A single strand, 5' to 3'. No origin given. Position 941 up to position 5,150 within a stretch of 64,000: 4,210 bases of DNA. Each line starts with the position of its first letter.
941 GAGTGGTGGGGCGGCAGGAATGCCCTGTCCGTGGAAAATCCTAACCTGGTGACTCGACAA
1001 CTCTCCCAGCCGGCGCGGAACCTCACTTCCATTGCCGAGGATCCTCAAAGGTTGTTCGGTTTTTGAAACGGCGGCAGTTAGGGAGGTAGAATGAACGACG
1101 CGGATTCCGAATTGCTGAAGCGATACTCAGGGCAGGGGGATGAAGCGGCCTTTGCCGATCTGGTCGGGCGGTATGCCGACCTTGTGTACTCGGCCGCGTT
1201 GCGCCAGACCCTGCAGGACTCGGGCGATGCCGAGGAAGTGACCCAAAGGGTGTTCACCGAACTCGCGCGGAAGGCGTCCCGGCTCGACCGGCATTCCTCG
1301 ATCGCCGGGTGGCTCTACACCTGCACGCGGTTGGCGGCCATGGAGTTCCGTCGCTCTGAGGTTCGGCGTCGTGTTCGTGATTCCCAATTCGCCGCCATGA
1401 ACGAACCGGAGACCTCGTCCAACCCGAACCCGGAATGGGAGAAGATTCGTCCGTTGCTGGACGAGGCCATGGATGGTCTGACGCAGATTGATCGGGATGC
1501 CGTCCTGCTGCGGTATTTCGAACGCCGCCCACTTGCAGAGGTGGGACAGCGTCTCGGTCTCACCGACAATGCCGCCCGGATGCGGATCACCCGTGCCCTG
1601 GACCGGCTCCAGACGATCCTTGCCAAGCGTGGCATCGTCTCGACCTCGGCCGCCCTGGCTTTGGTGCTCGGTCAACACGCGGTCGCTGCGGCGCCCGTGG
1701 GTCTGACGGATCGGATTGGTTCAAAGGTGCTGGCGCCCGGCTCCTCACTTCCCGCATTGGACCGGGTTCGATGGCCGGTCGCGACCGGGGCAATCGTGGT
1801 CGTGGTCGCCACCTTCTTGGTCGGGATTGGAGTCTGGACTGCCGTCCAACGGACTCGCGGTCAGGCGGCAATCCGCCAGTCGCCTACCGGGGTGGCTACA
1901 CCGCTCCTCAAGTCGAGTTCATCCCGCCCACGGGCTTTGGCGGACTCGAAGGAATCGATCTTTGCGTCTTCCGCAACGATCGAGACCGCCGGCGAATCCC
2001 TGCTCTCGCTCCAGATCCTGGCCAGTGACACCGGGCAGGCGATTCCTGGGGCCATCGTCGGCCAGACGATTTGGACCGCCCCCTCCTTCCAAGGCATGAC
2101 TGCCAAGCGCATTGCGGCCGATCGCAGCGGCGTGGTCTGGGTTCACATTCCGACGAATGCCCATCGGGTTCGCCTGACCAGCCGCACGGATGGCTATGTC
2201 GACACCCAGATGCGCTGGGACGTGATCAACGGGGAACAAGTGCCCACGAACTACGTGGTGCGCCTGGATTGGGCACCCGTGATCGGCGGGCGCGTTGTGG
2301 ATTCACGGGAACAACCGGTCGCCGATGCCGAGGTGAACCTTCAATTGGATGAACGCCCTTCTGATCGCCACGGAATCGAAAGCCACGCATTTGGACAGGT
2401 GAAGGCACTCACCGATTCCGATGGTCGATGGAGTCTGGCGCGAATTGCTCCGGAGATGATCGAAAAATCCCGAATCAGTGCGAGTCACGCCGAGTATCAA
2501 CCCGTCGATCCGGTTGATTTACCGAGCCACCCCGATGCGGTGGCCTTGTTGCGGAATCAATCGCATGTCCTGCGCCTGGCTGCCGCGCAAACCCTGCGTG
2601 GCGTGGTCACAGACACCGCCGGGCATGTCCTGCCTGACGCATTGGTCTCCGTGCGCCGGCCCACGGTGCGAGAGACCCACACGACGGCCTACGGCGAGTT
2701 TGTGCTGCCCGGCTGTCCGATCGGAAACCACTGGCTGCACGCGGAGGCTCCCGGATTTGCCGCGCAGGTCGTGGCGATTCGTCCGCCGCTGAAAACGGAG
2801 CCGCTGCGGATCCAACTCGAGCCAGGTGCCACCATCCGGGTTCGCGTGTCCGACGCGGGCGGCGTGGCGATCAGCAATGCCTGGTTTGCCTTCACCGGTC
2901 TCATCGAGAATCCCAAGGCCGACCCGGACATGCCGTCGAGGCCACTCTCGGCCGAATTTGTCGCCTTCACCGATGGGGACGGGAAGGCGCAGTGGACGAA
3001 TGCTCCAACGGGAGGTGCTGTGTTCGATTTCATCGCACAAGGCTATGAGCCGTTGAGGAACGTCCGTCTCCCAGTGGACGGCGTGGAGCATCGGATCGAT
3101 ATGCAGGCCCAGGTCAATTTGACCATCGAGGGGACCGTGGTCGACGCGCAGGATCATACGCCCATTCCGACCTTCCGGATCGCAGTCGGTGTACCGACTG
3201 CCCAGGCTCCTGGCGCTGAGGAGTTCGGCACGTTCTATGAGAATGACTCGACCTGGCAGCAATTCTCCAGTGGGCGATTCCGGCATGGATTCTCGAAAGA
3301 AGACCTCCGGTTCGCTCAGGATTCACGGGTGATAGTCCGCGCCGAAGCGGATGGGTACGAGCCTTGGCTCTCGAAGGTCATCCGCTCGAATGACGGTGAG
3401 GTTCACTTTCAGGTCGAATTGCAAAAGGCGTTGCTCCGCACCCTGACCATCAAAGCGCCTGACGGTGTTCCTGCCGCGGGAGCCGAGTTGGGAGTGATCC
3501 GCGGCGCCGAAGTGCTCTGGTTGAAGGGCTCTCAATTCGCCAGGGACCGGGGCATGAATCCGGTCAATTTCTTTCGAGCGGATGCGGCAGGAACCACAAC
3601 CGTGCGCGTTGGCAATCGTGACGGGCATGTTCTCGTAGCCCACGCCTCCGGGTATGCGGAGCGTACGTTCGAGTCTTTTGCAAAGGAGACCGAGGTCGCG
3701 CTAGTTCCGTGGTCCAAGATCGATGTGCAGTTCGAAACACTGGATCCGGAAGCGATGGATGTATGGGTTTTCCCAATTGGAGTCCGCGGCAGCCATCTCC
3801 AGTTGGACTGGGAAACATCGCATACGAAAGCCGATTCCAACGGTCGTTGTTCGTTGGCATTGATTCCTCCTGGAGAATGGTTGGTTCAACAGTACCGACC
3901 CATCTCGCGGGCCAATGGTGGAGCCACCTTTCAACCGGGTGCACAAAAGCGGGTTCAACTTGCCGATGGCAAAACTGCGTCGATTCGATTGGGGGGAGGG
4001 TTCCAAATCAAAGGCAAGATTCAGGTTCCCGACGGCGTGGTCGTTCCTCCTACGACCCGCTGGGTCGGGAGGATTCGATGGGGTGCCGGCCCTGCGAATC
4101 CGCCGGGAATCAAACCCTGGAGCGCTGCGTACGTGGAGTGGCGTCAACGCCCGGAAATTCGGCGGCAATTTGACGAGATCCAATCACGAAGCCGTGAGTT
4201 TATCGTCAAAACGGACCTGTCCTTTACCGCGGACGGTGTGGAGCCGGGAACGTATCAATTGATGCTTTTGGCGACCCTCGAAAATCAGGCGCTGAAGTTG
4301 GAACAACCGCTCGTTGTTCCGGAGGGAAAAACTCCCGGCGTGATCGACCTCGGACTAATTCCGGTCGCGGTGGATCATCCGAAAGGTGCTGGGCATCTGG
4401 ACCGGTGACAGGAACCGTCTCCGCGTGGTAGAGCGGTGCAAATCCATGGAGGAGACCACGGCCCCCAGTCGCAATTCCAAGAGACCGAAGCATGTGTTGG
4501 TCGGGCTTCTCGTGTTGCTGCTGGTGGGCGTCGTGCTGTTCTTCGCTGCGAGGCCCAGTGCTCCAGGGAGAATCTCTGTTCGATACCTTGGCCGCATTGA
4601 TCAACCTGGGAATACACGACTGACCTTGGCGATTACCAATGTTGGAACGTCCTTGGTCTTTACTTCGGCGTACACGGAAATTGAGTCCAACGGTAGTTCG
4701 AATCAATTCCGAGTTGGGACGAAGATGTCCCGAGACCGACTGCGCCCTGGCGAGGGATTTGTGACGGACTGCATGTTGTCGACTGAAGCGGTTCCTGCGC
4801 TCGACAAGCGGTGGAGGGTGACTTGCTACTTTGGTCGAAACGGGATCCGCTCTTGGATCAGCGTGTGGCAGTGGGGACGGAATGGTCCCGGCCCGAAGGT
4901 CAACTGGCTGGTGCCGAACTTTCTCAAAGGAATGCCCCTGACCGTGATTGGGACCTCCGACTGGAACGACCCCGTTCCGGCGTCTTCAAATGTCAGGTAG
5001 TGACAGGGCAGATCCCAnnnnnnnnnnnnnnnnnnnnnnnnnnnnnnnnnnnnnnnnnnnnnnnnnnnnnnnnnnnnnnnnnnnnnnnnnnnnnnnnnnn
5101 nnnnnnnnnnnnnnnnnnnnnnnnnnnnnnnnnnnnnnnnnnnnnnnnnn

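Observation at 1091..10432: Cluster of three ECF sigma factors covalently tethered to the membrane and to large extracytoplasmic domains, with paralogous small single-pass partners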

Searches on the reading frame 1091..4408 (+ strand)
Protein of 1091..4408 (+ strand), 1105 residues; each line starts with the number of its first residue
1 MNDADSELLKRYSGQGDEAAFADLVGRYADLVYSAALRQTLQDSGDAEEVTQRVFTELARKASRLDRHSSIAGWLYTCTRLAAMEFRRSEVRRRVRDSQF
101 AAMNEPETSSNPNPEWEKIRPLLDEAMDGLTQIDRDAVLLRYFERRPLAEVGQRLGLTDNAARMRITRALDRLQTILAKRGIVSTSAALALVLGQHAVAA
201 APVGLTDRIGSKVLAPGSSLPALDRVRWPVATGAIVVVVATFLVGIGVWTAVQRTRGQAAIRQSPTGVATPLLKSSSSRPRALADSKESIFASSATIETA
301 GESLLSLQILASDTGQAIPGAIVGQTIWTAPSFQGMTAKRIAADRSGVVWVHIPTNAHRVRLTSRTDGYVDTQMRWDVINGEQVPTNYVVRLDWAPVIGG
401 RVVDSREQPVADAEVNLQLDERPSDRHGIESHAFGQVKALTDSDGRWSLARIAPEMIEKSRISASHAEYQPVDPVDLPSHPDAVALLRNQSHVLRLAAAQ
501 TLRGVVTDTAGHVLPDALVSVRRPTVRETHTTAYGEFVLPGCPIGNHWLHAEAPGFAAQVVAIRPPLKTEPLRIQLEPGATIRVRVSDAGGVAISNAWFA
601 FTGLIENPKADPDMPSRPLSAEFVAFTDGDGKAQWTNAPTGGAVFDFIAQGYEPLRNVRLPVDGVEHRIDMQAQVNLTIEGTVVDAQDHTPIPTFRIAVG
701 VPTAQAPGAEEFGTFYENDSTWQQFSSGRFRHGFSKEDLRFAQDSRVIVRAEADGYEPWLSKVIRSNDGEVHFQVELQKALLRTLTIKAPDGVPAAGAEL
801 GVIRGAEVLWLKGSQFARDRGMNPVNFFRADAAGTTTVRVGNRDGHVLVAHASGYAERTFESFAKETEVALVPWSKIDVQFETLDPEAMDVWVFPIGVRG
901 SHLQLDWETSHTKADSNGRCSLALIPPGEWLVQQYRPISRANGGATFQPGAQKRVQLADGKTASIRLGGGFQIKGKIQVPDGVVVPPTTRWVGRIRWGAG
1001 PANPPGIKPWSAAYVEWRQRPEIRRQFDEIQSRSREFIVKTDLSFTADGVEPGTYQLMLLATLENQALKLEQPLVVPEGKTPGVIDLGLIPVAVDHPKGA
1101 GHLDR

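Call 8: search_protein_families(library=pfam, proteins=[window:1091-4408:+], max_evalue=0.1)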
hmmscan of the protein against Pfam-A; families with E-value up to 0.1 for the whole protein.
window:1091-4408:+ (1105 aa): 8 families
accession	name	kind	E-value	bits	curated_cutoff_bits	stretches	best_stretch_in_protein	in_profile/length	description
PF13620.12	CarboxypepD_reg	-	8.5e-28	97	32.3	2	501-576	1-81/82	Carboxypeptidase regulatory-like domain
PF04545.22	Sigma70_r4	-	1.2e-10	41.2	24.1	1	126-174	1-49/50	Sigma-70, region 4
PF04542.20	Sigma70_r2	-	2.9e-09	37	24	1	24-92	1-70/71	Sigma-70 region 2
PF08281.18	Sigma70_r4_2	-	4e-09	36.4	25.7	1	123-173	4-54/54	Sigma-70, region 4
PF13715.12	CarbopepD_reg_2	-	1.6e-07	31.7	32.2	1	503-577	2-77/88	CarboxypepD_reg-like domain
PF02369.22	Big_1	-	0.0057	17.2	34.9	0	401-447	24-62/93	Bacterial Ig-like domain (group 1)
PF09430.16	EMC7_beta-sandw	-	0.027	15.1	26.6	0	527-559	21-53/122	ER membrane protein complex subunit 7, beta-sandwich domain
PF10670.15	DUF4198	-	0.03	14.9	34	0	890-933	164-204/209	Domain of unknown function (DUF4198)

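Call 9: search_protein_families(library=ncbifam, proteins=[window:1091-4408:+], max_evalue=0.1)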
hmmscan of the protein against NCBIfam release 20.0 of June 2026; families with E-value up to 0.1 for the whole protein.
window:1091-4408:+ (1105 aa): 58 families (the best 25 are shown)
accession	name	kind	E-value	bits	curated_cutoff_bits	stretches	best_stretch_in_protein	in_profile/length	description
TIGR02937.1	sigma70-ECF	superfamily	3.8e-21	75.4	42.9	1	20-176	2-164/165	sigma-70 family RNA polymerase sigma factor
NF009166.1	PRK12513.1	equivalog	2.1e-19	70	206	1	3-180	7-189/193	RNA polymerase sigma factor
NF007228.0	PRK09646.1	subfamily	5.1e-19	68.7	226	1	6-177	18-190/194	ECF RNA polymerase sigma factor SigK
TIGR02983.1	SigE-fam_strep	subfamily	1.5e-16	60.7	141.55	1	18-178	5-159/162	SigE family RNA polymerase sigma factor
NF009172.0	PRK12519.1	subfamily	1.2e-15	57.6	222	1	4-178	15-190/194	RNA polymerase sigma factor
NF009168.0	PRK12515.1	subfamily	1.2e-15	57.5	236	1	3-184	7-186/189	RNA polymerase sigma factor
TIGR02985.1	Sig70_bacteroi1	subfamily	1.7e-15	57.6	126.4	1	20-175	2-160/162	RNA polymerase sigma-70 factor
TIGR02989.1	Sig-70_gvs1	subfamily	2.5e-13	50.2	124.55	1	20-174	2-155/158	RNA polymerase sigma-70 factor, Rhodopirellula/Verrucomicrobium family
NF008888.0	PRK11922.1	equivalog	5.5e-13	49.1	204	1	4-180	16-199/231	RNA polymerase sigma factor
NF007222.0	PRK09640.1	equivalog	1e-12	48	194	1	19-178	26-183/188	RNA polymerase sigma factor SigX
NF009171.0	PRK12518.1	equivalog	1.2e-12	48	208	1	2-183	11-190/191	RNA polymerase sigma factor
NF058625.1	sigma_PG0214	equivalog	1.2e-12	47.8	130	1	19-179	4-163/170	GFO_1088 family ECF-type sigma factor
TIGR02959.1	SigZ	equivalog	2e-12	47.3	168.65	1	38-178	13-149/170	RNA polymerase sigma factor SigZ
NF007225.0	PRK09643.1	equivalog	3.2e-12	46.6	190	1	4-179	13-184/204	RNA polymerase sigma factor SigM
NF007227.0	PRK09645.1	subfamily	5.3e-12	46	202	1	14-182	8-175/177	sigma-70 family RNA polymerase sigma factor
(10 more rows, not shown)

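Call 27: find_encoding_contigs(protein=window:1091-4408:+, flank=10000, max_places=4)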
Protein window:1091-4408:+ (1105 aa): 2 contigs read that carry it; 2 places shown.
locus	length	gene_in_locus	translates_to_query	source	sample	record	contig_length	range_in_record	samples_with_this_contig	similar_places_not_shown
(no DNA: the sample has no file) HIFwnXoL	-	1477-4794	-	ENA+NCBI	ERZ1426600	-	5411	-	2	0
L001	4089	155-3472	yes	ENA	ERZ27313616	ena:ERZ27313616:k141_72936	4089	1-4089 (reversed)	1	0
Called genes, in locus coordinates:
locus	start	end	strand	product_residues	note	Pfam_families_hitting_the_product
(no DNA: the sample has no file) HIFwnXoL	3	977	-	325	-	?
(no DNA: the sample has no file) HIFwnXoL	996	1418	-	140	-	-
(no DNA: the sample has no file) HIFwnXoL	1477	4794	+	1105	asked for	PF04542:Sigma70_r2, PF04545:Sigma70_r4, PF08281:Sigma70_r4_2, PF13715:CarbopepD_reg_2 (faint), PF13620:CarboxypepD_reg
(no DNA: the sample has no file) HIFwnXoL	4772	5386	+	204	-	-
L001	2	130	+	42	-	?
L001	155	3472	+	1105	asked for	PF04542:Sigma70_r2, PF04545:Sigma70_r4, PF08281:Sigma70_r4_2, PF13715:CarbopepD_reg_2 (faint), PF13620:CarboxypepD_reg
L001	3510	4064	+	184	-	-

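Call 100: list_cluster_members(proteins=[window:1091-4408:+, window:5018-8041:-, window:8164-9717:-, window:4446-5000:+, window:9719-10432:-])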
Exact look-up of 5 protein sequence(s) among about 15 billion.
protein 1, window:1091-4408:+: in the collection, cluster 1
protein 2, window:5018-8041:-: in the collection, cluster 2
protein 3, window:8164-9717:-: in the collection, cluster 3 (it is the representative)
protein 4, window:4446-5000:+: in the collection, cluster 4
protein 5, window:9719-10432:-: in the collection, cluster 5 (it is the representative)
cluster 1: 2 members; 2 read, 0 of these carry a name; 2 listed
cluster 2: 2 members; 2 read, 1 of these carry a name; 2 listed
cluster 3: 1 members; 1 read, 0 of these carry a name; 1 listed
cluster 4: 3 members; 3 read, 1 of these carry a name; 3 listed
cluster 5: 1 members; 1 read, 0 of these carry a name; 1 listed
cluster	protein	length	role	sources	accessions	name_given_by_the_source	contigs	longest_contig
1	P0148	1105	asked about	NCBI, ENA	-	-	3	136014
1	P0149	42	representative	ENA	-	-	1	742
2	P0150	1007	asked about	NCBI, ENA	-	-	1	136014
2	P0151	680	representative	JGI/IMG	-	protocatechuate 3,4-dioxygenase beta subunit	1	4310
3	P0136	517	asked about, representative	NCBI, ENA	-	-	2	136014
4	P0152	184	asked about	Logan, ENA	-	-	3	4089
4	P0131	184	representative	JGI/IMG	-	hypothetical protein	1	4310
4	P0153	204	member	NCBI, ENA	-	-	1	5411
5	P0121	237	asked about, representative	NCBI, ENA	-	-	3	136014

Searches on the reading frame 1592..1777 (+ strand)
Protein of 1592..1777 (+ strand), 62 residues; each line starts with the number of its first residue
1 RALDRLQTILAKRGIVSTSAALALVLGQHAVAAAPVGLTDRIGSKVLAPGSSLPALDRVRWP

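Call 99: search_solved_structures(query=A8, max_evalue=10)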
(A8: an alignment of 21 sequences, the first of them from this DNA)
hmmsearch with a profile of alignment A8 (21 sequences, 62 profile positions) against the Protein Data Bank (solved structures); distinct sequences matched with E-value up to 10: 4.
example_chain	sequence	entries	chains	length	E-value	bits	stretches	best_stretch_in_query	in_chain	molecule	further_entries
6l4t_7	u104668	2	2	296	0.16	15.2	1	18-51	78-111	Fucoxanthin chlorophyll a/c-binding protein Lhcr10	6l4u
6ly5_E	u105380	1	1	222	0.37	14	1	18-51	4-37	FCPI-5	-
2kln_A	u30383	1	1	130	0.64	13.2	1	2-17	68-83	PROBABLE SULPHATE-TRANSPORT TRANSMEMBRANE PROTEIN, COG0659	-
6mrr_A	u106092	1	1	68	1.9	11.7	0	1-16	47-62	Foldit1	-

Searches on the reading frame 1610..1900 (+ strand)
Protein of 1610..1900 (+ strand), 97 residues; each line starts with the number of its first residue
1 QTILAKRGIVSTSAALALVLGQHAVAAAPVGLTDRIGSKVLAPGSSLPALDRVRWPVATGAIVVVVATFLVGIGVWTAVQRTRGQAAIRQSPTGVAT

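Call 80: search_protein_families(library=pfam, proteins=[window:1610-1900:+], max_evalue=10)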
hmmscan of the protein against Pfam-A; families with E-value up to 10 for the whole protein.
window:1610-1900:+ (97 aa): 3 families
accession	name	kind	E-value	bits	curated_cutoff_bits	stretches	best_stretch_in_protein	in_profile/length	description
PF19865.4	DUF6338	-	0.0069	16.4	26.5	1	15-93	44-120/205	Family of unknown function (DUF6338)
PF19516.4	DUF6049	-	0.016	14.3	30.1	1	27-85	647-704/708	Family of unknown function (DUF6049)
PF03707.21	MHYT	-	0.072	13.5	21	1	52-88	20-56/59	Bacterial signalling protein N terminal repeat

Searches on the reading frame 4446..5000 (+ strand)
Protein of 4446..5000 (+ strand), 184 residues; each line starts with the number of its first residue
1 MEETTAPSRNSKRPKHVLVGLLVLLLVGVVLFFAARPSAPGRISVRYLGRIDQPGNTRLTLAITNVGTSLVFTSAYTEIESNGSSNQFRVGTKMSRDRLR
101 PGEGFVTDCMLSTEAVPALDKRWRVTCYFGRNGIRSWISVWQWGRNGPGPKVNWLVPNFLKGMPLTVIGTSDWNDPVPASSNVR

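Call 8: search_protein_families(library=pfam, proteins=[window:4446-5000:+], max_evalue=0.1)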
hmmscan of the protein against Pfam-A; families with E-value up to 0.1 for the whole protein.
window:4446-5000:+ (184 aa): 0 families

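Call 9: search_protein_families(library=ncbifam, proteins=[window:4446-5000:+], max_evalue=0.1)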
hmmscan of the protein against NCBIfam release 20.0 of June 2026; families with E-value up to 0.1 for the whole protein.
window:4446-5000:+ (184 aa): 0 families

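Call 63: find_homologous_proteins(query=window:4446-5000:+, max_evalue=0.001)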
Query window:4446-5000:+ (184 aa): 5 proteins with E <= 0.001 among 440 candidates.
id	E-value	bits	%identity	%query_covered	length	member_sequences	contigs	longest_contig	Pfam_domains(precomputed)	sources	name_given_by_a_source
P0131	9.2e-120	415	99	100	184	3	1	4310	-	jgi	jgi:hypothetical protein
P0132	1.0e-78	281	69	99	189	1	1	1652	-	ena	-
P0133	3.2e-59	217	62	82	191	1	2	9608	-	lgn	-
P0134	2.1e-57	211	59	83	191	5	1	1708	-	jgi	jgi:hypothetical protein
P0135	1.6e-56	209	58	96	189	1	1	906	-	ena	-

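Call 65: find_encoding_contigs(protein=P0133, flank=8000, max_places=3)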
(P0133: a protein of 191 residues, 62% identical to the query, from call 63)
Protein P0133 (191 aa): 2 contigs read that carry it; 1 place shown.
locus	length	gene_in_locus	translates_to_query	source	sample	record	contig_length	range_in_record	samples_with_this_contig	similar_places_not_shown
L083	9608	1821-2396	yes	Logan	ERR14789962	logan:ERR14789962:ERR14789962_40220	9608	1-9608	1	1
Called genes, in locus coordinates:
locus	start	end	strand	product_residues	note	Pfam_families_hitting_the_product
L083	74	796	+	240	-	PF00849:PseudoU_synth_2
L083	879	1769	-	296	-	-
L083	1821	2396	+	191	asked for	-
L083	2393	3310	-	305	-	PF01073:3Beta_HSD, PF01370:Epimerase, PF04321:RmlD_sub_bind (faint), PF05368:NmrA, PF07993:NAD_binding_4 (faint), PF13460:NAD_binding_10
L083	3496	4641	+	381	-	PF00817:IMS, PF11799:IMS_C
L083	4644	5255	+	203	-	-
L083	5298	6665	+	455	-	PF12704:MacB_PCD, PF02687:FtsX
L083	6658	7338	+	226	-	PF00005:ABC_tran, PF13304:AAA_21 (faint)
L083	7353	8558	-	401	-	PF01916:DS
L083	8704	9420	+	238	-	PF13489:Methyltransf_23, PF08241:Methyltransf_11, PF08242:Methyltransf_12 (faint)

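Call 66: find_encoding_contigs(protein=P0131, flank=6000, max_places=2)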
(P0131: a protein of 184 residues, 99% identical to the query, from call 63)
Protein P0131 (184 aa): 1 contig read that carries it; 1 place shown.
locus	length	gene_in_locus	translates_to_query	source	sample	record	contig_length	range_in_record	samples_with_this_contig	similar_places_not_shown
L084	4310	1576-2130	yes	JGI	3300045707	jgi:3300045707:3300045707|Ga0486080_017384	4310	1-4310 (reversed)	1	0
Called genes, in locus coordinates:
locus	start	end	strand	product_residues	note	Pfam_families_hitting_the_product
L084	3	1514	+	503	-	?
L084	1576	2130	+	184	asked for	-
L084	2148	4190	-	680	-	PF13715:CarbopepD_reg_2 (faint), PF00775:Dioxygenase_C (faint), PF10670:DUF4198 (faint), PF20598:DUF6795 (faint), PF13620:CarboxypepD_reg (weak)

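Call 67: find_encoding_contigs(protein=P0134, flank=6000, max_places=2)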
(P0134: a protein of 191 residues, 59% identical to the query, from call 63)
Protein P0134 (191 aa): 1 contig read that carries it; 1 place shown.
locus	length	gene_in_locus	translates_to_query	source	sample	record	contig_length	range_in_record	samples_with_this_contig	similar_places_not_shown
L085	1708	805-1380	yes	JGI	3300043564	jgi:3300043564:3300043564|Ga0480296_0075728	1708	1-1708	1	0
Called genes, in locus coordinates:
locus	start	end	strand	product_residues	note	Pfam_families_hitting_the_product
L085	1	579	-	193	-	?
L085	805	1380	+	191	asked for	-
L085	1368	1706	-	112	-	?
